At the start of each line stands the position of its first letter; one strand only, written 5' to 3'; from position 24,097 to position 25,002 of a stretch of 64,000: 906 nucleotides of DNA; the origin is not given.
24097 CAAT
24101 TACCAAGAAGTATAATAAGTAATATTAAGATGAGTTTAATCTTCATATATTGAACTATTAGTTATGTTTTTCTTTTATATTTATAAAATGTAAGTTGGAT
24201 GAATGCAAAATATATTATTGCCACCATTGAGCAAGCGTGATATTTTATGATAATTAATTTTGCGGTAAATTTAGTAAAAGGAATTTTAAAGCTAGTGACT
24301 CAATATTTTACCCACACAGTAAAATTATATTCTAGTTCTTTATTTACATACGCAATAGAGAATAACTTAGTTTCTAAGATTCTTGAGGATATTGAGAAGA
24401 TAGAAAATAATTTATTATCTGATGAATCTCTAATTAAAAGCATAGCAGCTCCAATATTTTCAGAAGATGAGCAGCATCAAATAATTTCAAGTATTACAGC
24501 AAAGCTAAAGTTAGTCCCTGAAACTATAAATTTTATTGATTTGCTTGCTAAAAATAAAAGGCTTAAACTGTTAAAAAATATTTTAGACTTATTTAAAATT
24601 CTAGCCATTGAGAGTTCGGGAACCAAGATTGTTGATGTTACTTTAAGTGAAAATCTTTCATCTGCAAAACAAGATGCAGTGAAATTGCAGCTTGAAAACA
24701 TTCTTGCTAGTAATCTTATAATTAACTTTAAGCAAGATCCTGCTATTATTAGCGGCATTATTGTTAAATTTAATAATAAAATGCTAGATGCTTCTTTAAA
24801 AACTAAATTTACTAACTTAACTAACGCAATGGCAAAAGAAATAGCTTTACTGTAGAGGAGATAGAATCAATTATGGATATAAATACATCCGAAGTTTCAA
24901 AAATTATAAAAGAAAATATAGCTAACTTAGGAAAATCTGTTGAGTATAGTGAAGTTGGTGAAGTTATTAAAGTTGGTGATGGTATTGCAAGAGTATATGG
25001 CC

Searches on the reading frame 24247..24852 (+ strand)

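Call 91: search_protein_families(library=pfam, proteins=[window:24247-24852:+], max_evalue=0.00001)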
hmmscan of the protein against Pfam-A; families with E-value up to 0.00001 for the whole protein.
window:24247-24852:+ (202 aa): 1 family
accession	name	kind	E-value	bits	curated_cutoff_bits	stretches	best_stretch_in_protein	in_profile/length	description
PF00213.23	OSCP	-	2.2e-34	119.5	22.3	1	27-195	4-172/172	ATP synthase delta (OSCP) subunit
